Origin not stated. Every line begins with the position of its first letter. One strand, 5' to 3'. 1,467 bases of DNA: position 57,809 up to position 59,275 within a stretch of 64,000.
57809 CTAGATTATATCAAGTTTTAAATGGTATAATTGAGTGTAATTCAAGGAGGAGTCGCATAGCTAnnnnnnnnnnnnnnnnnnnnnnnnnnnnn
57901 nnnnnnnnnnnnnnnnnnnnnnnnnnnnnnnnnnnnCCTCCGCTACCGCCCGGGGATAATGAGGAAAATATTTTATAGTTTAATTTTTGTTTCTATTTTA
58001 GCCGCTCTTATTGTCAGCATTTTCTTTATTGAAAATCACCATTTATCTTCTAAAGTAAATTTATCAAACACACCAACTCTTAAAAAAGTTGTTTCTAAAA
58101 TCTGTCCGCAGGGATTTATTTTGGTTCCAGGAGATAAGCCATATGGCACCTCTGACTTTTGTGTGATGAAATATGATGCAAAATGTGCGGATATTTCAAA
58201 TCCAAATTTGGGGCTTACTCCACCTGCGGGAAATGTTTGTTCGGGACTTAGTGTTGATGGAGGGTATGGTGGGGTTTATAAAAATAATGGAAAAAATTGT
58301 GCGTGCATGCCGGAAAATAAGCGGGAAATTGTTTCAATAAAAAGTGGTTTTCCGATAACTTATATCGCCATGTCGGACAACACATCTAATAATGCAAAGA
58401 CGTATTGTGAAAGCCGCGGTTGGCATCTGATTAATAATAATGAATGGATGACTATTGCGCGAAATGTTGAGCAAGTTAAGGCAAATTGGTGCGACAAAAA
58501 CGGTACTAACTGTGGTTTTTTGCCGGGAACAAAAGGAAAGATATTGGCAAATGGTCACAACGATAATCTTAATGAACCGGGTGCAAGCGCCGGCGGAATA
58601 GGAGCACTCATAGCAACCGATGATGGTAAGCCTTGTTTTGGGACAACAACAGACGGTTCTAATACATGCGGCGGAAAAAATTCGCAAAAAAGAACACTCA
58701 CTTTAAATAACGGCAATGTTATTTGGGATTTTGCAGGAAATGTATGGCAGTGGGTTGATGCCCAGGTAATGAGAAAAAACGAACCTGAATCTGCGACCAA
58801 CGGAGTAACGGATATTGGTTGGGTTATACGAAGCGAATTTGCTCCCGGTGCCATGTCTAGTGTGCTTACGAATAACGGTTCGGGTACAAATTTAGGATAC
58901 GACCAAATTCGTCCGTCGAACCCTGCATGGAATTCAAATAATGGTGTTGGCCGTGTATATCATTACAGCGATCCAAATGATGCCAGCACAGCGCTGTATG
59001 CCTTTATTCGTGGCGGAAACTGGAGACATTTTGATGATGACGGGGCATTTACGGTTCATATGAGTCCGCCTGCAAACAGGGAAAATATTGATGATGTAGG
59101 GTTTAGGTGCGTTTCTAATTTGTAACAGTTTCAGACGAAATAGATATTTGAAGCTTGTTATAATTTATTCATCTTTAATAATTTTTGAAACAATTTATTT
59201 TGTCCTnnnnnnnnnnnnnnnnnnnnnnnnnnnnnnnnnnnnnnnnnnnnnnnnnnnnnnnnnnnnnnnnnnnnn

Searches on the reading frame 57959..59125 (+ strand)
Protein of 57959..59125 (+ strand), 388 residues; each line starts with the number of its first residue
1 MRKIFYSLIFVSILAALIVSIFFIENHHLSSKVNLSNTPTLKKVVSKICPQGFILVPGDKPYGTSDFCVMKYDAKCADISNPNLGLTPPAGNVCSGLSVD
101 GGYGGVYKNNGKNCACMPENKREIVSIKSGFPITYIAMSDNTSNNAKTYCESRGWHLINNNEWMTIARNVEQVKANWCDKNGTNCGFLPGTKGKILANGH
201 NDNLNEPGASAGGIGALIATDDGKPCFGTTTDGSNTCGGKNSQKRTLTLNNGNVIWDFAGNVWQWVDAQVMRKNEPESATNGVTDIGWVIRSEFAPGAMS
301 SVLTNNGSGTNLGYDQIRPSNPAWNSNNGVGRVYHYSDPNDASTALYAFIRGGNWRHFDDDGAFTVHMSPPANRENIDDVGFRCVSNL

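Call 5: search_protein_families(library=pfam, proteins=[window:57959-59125:+], max_evalue=0.1)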
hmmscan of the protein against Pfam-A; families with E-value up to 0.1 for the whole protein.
window:57959-59125:+ (388 aa): 1 family
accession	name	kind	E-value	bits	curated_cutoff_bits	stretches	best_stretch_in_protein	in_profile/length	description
PF03781.23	FGE-sulfatase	-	0.00034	20.8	23.3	0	144-271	99-194/255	Sulfatase-modifying factor enzyme 1-like domain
